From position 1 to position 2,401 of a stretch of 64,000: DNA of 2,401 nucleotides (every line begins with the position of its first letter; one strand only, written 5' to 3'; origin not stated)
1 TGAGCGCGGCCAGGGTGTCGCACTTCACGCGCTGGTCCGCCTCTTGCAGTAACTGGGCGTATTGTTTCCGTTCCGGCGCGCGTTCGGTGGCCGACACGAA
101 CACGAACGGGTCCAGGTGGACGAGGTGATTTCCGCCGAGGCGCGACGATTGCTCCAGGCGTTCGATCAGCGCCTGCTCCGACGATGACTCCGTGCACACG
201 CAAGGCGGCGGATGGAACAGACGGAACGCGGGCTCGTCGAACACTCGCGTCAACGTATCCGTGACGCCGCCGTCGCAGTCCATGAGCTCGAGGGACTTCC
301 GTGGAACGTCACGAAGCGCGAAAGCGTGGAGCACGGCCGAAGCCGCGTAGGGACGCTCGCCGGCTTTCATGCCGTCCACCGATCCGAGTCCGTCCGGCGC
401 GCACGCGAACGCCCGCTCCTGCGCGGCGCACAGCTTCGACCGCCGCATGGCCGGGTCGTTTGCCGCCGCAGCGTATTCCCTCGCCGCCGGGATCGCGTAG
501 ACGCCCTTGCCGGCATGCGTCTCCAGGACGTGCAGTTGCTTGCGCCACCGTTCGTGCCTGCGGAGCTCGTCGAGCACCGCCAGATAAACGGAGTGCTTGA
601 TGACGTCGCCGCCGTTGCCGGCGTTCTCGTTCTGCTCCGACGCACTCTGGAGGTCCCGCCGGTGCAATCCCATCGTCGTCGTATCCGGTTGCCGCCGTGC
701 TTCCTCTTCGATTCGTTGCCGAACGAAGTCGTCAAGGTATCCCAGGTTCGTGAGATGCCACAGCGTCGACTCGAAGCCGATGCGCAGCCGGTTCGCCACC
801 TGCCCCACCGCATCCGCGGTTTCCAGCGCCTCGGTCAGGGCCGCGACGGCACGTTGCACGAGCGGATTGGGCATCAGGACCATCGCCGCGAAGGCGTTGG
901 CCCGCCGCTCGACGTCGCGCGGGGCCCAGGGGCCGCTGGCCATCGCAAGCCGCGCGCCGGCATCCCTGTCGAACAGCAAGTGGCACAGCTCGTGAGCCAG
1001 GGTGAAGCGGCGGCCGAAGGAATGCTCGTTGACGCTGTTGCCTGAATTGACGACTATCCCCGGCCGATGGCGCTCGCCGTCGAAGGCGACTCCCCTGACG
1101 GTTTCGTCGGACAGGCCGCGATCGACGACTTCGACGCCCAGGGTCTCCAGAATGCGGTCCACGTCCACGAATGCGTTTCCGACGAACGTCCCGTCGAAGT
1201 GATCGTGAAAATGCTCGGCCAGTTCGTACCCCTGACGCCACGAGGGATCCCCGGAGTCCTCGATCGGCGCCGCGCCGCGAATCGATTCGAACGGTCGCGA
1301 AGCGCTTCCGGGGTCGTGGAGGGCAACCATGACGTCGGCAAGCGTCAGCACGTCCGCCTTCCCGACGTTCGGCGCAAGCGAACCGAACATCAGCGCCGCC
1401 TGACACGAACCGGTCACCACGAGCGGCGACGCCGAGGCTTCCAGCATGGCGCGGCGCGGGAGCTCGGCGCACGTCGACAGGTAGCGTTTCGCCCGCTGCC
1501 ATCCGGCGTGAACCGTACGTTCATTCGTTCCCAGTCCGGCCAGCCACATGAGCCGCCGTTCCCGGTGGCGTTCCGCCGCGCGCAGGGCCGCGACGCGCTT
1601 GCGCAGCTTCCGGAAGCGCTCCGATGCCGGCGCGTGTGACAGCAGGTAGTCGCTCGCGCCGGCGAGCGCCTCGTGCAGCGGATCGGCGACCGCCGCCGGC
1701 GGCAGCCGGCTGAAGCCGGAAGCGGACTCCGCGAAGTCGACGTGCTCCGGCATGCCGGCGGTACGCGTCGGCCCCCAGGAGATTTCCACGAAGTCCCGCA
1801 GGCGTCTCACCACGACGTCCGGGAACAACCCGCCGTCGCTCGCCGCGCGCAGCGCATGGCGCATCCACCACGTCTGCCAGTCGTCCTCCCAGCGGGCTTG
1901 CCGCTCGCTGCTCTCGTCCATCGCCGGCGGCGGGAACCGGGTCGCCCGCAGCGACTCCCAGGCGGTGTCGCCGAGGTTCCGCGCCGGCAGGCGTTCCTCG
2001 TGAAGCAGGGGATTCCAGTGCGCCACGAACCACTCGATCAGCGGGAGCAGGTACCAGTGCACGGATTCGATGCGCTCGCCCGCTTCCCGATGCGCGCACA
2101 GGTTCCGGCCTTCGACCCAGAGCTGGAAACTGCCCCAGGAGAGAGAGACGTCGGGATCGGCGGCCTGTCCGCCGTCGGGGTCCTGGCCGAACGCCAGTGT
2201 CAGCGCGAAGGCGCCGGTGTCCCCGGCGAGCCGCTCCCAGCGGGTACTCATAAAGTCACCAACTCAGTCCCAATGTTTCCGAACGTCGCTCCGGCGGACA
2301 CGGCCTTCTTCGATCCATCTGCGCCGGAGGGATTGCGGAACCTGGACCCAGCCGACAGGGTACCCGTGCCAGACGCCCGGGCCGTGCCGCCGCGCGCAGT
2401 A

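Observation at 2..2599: Edge-truncated two-gene module missed by the ORF track: a small 3-Cys protein plus a giant ImmA/IrrE-peptidase::RlmJ-like fusion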

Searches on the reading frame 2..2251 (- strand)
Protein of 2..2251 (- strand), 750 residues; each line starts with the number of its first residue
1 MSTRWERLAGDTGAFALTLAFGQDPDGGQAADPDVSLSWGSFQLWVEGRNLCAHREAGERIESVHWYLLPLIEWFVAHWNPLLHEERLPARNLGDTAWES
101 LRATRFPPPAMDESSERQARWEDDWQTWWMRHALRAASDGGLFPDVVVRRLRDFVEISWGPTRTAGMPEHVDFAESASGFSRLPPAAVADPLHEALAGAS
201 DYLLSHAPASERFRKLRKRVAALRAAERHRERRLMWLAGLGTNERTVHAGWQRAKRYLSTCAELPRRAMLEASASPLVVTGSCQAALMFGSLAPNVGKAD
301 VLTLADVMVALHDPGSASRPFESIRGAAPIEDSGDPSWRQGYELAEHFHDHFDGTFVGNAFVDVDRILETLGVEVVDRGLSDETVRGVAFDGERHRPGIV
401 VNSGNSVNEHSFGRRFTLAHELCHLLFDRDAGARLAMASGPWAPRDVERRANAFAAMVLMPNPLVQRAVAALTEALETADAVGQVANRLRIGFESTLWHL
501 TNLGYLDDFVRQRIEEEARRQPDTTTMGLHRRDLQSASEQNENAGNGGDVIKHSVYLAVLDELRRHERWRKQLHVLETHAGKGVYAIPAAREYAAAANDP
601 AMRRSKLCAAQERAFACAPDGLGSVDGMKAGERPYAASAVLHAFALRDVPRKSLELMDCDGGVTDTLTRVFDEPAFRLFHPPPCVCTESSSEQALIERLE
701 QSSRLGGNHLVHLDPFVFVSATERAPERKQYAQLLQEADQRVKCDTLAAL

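Call 5: search_protein_families(library=pfam, proteins=[window:2-2251:-], max_evalue=1)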
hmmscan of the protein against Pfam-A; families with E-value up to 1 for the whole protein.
window:2-2251:- (750 aa): 1 family
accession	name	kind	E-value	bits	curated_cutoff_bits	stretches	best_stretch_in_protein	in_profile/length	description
PF06114.19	Peptidase_M78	-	3e-12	46.8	22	1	369-496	2-118/123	IrrE N-terminal-like domain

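Call 6: search_protein_families(library=padloc, proteins=[window:2-2251:-], max_evalue=1)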
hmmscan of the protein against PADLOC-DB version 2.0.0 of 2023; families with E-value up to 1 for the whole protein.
window:2-2251:- (750 aa): 16 families
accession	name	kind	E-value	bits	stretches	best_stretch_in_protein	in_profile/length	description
PDLC04141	capP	-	1.6e-15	55.3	1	357-501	18-151/242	capP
PDLC03954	RmrA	-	1.4e-09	35.4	1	364-463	162-255/380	-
PDLC03948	RmrA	-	3.1e-09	34.2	1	363-473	159-264/397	-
PDLC03946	RmrA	-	8.5e-09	32.6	1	364-511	145-275/357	-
PDLC03949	RmrA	-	4.2e-08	30.4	1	368-471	148-237/363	-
PDLC03945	RmrA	-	7.1e-08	30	1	367-472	165-263/394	-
PDLC03952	RmrA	-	9.9e-08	29.2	1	364-508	174-307/395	-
PDLC03951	RmrA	-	1.2e-07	29.1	1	363-513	156-295/400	-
PDLC03947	RmrA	-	1.6e-07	28.5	1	362-467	160-259/383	-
PDLC03955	RmrA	-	1e-05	23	1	364-466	168-257/371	-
PDLC03944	RmrA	-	3.4e-05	21.1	1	408-475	192-258/384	-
PDLC04776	PDC-M69B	-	3.8e-05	21.5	1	415-539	82-205/272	-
PDLC03953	RmrA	-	4.8e-05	20.7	1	413-479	207-260/373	-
PDLC03956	RmrA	-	0.00016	18.9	1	361-471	155-259/399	-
PDLC03943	RmrA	-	0.0014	15.8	1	366-469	149-238/370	-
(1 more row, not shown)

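Call 7: search_protein_families(library=ncbifam, proteins=[window:2-2251:-], max_evalue=1)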
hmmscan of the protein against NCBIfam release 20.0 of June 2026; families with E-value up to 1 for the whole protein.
window:2-2251:- (750 aa): 2 families
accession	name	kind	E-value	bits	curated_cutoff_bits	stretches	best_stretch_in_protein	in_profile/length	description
NF052239.1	antitox_spr1629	equivalog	3.3e-08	33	335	1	368-473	166-264/377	spr1629 family repressor/antitoxin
TIGR00434.1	cysH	subfamily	0.087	12.7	165.1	1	68-122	149-203/214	phosophoadenylyl-sulfate reductase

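Call 10: find_homologous_proteins(query=window:2-2251:-, max_evalue=0.00001)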
Query window:2-2251:- (750 aa): 1441 proteins with E <= 0.00001 among 8000 candidates; the best 120 are listed.
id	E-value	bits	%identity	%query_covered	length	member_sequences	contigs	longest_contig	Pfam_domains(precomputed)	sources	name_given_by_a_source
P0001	0.0e+0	1103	93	70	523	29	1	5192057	PF06114.20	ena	-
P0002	0.0e+0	1049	89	70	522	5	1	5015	PF06114.20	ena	-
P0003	0.0e+0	1046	89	70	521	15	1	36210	PF06114.20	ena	-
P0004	0.0e+0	1023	87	70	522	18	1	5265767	PF06114.20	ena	-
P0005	0.0e+0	1015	87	70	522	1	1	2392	PF06114.20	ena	-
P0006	2.8e-298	1010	86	70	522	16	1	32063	PF06114.20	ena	-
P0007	5.3e-234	797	68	69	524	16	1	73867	PF06114.20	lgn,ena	-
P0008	4.0e-233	794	68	69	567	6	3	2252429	PF06114.20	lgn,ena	-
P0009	1.5e-229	782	65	70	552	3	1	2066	PF06114.20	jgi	jgi:Zn-dependent peptidase ImmA (M78 family)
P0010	2.3e-229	782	67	69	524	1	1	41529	PF06114.20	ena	-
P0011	4.6e-229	781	65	70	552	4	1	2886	PF06114.20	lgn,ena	-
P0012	7.0e-229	780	65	70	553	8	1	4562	PF06114.20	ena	-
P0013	8.7e-229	780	66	70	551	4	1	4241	PF06114.20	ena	-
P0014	1.9e-228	779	65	70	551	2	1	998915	PF06114.20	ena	-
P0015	7.6e-228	777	64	70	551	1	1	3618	PF06114.20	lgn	-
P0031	1.0e-211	723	63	69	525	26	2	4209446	PF06114.20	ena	-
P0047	7.0e-202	691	59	69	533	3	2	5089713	PF06114.20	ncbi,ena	-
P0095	1.2e-189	650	57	69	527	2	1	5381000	PF06114.20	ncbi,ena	-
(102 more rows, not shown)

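Call 12: find_encoding_contigs(protein=P0001, flank=10000, max_places=3)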
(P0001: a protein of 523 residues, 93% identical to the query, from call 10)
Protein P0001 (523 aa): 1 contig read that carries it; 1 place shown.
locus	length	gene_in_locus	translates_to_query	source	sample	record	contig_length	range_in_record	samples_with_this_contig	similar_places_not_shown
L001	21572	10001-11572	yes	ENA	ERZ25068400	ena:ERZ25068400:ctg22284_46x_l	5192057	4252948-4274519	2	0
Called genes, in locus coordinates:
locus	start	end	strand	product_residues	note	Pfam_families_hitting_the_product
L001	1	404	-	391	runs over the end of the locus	PF13191:AAA_16, PF13401:AAA_22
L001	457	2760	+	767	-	PF02737:3HCDH_N, PF00725:3HCDH, PF00378:ECH_1, PF16113:ECH_2 (weak)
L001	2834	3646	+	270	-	PF00561:Abhydrolase_1, PF12697:Abhydrolase_6, PF12146:Hydrolase_4 (faint)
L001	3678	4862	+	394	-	PF00108:Thiolase_N, PF02803:Thiolase_C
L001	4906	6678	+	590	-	PF02771:Acyl-CoA_dh_N, PF02770:Acyl-CoA_dh_M, PF00441:Acyl-CoA_dh_1, PF22924:ACOX_C_alpha1, PF08028:Acyl-CoA_dh_2, PF21263:Acyl-CoA-dh_C, PF21343:ACAD9-ACADV_C (weak)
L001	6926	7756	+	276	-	PF07920:DUF1684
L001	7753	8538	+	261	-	PF00702:Hydrolase, PF13419:HAD_2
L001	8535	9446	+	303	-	PF13369:Transglut_core2, PF13371:TPR_9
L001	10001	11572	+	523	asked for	PF06114:Peptidase_M78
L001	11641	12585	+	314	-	-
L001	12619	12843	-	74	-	-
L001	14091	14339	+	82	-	-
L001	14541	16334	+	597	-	PF02511:Thy1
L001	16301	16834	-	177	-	PF01327:Pep_deformylase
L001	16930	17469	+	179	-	PF14803:Zn_ribbon_Nudix, PF00293:NUDIX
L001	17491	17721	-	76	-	-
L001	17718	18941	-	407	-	PF22025:ThiI_fer, PF02926:THUMP, PF02568:ThiI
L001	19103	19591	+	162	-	-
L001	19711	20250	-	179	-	PF01923:Cob_adeno_trans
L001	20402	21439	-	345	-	PF01571:GCV_T, PF08669:GCV_T_C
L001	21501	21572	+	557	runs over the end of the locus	PF02129:Peptidase_S15 (weak), PF20434:BD-FAE (faint), PF00561:Abhydrolase_1 (weak), PF00326:Peptidase_S9 (faint), PF12146:Hydrolase_4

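Call 16: find_related_loci(query=A1, collection=genome_contigs, flank=6000)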
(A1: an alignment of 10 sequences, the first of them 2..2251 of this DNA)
Query A1 (750 aa) in genome_contigs; peptide patterns used: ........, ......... (x = any residue, [..] = any of these).
339 stretches matched a pattern; 217 encode a relative of the query (tblastn E <= 1e-3); the best 80 are kept; 80 distinct loci.
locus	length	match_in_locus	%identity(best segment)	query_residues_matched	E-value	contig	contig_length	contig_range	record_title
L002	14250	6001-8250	91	1-750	0e+0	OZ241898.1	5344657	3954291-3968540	MAG: Vicinamibacterales bacterium isolate 479fc26a-c5fd-4f96-80c2-dbb1f079bd2a genome assembly, chromosome: 1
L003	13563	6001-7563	70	1-521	0e+0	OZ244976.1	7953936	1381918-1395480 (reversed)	MAG: Vicinamibacterales bacterium isolate 759df215-7f35-4b58-97f0-56a84cd7420d genome assembly, chromosome: 2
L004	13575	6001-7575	66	1-525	0e+0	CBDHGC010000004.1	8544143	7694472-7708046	MAG: Vicinamibacterales bacterium isolate 2255f9a4-9ab0-4a79-b16a-ed87816e7612 genome assembly, contig: contig_4, whole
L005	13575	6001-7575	66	1-525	0e+0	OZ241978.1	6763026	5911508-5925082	MAG: Vicinamibacterales bacterium isolate 51a24197-77cf-4160-b0f1-11ac4e34766b genome assembly, chromosome: 1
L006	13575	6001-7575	65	1-525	0e+0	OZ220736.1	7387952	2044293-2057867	MAG: Vicinamibacterales bacterium isolate e96e4bd8-36b5-4932-a7c8-d2011ef2eb69 genome assembly, chromosome: 1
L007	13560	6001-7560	66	1-520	0e+0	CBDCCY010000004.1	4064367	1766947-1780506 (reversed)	MAG: Vicinamibacterales bacterium isolate 30d25617-1a2a-4ddc-b9f5-a158cac5d056 genome assembly, contig: contig_4, whole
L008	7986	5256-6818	65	1-520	0e+0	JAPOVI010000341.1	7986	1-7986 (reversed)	MAG: Acidobacteria bacterium isolate COS1_bin_16 NODE_1958_length_7986_cov_12.0492, whole genome shotgun sequence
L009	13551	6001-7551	63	1-517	0e+0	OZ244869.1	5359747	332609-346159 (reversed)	MAG: uncultured Candidatus Binatia bacterium isolate 4a3a7036-e571-4a1a-a60d-b403d30aaf4e genome assembly, chromosome: 1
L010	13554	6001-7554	63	1-518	0e+0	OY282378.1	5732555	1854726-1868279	MAG: uncultured Gammaproteobacteria bacterium genome assembly, chromosome: 1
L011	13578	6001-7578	59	1-521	0e+0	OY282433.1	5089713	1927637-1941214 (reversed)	MAG: uncultured Gammaproteobacteria bacterium genome assembly, chromosome: 1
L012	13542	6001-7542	58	3-517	0e+0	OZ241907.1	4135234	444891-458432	MAG: Spirochaetia bacterium isolate a6813188-a84a-44bb-94ea-091c6532f8ec genome assembly, chromosome: 1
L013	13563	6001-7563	59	1-519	0e+0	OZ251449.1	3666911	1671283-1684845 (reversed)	MAG: Alphaproteobacteria bacterium isolate 02c84b84-2ec1-47c2-b806-535ae8168f41 genome assembly, chromosome: 1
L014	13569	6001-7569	59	1-518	0e+0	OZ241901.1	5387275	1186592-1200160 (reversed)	MAG: Gammaproteobacteria bacterium isolate 65898e9d-28f9-48af-9959-824c109e8cbf genome assembly, chromosome: 1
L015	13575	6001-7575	59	1-520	0e+0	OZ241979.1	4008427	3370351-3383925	MAG: uncultured Candidatus Binatia bacterium isolate 9577865d-1fdf-407d-8016-5da360aaf3ec genome assembly, chromosome: 1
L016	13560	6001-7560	59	1-516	0e+0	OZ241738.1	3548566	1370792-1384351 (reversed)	MAG: Alphaproteobacteria bacterium isolate d8927372-aabd-44cb-9c9e-7bd42c52962c genome assembly, chromosome: 1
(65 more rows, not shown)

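Call 18: find_homologous_proteins(query=L001:11641-12582:+, max_evalue=0.001)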
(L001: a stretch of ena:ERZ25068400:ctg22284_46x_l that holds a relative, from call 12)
Query L001:11641-12582:+ (314 aa): 33 proteins with E <= 0.001 among 4169 candidates.
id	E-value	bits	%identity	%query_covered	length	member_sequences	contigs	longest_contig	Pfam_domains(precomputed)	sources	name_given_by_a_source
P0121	3.4e-210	715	100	100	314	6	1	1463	-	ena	-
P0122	1.2e-185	634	91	100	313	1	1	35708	-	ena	-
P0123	7.3e-185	632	90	100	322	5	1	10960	-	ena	-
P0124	9.0e-181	618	88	100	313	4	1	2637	-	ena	-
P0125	4.1e-177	606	86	100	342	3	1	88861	-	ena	-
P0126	1.4e-166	572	84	100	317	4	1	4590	-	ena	-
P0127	1.8e-166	571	83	100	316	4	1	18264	-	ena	-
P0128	1.8e-166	571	82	100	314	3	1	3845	-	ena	-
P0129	2.9e-165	567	82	100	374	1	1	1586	-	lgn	-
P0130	6.5e-163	560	82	100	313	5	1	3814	-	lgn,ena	-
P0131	8.5e-141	487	72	99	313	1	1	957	-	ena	-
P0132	4.8e-138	478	81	89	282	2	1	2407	-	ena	-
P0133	4.2e-134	465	71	99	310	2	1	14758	-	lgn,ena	-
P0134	2.6e-123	430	64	99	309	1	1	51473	-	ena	-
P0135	1.8e-117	410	63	96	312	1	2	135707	-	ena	-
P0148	4.8e-101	357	58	97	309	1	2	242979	-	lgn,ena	-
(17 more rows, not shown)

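Call 19: search_protein_families(library=pfam, proteins=[L001:11641-12582:+, L002:7579-8520:+], max_evalue=10)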
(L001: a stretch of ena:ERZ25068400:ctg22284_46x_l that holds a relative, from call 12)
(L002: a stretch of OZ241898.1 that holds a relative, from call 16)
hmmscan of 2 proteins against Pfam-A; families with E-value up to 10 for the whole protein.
L001:11641-12582:+ (314 aa): 0 families

L002:7579-8520:+ (314 aa): 0 families

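Call 21: find_encoding_contigs(protein=P0148, flank=8000, max_places=2)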
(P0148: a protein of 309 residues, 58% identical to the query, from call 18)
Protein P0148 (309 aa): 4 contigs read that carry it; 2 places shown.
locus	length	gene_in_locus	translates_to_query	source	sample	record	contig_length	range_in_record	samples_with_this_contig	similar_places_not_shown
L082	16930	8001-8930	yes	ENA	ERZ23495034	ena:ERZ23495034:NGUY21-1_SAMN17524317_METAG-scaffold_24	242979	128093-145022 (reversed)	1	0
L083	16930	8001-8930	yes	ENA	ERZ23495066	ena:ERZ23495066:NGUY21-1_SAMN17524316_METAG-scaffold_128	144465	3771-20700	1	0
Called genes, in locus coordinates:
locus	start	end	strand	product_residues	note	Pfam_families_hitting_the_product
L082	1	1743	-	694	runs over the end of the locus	PF01068:DNA_ligase_A_M, PF04679:DNA_ligase_A_C, PF21686:LigD_Prim-Pol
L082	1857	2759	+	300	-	PF02735:Ku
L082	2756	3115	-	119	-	PF06240:COXG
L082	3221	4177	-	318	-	-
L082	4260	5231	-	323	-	-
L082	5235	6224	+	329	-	PF01073:3Beta_HSD, PF01370:Epimerase, PF05368:NmrA (weak), PF13460:NAD_binding_10, PF07993:NAD_binding_4 (faint)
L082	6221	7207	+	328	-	-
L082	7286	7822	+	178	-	PF01066:CDP-OH_P_transf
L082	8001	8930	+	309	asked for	-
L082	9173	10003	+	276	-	-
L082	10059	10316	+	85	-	-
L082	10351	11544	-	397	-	PF01839:FG-GAP (faint), PF13517:FG-GAP_3, PF22301:AUDH_beta_propeller, PF13517:FG-GAP_3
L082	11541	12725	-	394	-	PF07969:Amidohydro_3 (weak), PF01979:Amidohydro_1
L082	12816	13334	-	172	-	-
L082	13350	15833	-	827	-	PF04055:Radical_SAM, PF19288:CofH_C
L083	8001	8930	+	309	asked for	-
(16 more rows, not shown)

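Call 22: find_encoding_contigs(protein=P0135, flank=8000, max_places=2)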
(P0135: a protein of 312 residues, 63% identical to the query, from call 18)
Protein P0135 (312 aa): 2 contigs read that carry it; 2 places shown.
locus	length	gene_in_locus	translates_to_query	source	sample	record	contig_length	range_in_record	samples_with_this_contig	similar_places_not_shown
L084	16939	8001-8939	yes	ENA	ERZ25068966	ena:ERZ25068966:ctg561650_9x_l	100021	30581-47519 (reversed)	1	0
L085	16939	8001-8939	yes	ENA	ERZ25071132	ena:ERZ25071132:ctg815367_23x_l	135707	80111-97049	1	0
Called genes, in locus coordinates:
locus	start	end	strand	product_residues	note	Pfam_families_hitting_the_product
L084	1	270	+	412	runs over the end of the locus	PF19888:DUF6361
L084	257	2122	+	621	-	PF13091:PLDc_2 (faint)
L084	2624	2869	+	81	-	-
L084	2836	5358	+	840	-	-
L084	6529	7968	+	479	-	-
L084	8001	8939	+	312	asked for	-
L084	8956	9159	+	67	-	-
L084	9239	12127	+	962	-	PF00176:SNF2-rel_dom, PF00270:DEAD (weak), PF04851:ResIII, PF00271:Helicase_C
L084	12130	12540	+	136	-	-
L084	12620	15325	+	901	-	PF02384:N6_Mtase (faint), PF07669:Eco57I (faint)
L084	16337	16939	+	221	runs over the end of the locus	-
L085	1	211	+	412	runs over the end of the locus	PF19888:DUF6361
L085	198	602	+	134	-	-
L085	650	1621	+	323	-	PF13091:PLDc_2 (weak)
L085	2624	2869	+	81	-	-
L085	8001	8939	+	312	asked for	-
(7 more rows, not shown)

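Call 37: find_encoding_contigs(protein=P0047, flank=7000, max_places=1)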
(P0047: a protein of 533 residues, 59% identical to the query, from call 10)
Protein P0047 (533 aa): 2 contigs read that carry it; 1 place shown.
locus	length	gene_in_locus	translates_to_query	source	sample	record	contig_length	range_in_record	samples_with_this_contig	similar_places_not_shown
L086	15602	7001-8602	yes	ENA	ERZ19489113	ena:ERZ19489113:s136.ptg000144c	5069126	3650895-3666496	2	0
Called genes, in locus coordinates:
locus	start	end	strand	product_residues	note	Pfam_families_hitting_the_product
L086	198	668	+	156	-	PF01467:CTP_transf_like (weak)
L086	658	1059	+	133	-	PF02410:RsfS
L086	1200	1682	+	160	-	PF02590:SPOUT_MTase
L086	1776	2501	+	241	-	PF00497:SBP_bac_3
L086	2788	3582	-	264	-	PF02545:Maf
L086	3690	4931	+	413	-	PF07969:Amidohydro_3 (weak), PF01979:Amidohydro_1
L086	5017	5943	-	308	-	PF02558:ApbA, PF08546:ApbA_C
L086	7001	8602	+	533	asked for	PF06114:Peptidase_M78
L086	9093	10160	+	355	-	PF01408:GFO_IDH_MocA, PF22725:GFO_IDH_MocA_C3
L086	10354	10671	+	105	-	PF05336:rhaM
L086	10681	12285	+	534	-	PF00005:ABC_tran, PF13304:AAA_21 (faint), PF00005:ABC_tran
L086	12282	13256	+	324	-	PF02653:BPD_transp_2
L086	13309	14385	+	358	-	PF02653:BPD_transp_2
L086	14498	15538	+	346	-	PF13407:Peripla_BP_4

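Call 38: find_encoding_contigs(protein=P0095, flank=7000, max_places=1)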
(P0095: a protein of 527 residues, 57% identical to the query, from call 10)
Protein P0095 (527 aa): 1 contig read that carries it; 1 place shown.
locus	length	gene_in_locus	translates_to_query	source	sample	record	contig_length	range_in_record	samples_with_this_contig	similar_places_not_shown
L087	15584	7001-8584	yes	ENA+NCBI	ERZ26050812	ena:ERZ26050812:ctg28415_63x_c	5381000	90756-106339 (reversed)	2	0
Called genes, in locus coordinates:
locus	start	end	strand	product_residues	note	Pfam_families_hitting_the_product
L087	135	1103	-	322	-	PF04069:OpuAC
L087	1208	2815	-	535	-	PF00528:BPD_transp_1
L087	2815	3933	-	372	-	PF00005:ABC_tran, PF13304:AAA_21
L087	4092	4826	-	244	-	PF03167:UDG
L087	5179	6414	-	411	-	PF13191:AAA_16 (faint), PF13401:AAA_22 (weak)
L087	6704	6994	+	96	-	-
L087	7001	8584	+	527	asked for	PF06114:Peptidase_M78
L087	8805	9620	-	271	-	PF12146:Hydrolase_4, PF00561:Abhydrolase_1, PF12697:Abhydrolase_6, PF03096:Ndr (weak)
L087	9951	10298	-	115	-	-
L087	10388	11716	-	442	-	PF02515:CoA_transf_3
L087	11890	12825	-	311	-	PF00682:HMGL-like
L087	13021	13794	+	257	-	PF00106:adh_short, PF23441:SDR, PF08659:KR, PF13561:adh_short_C2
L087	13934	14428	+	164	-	-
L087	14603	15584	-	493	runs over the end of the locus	PF01970:TctA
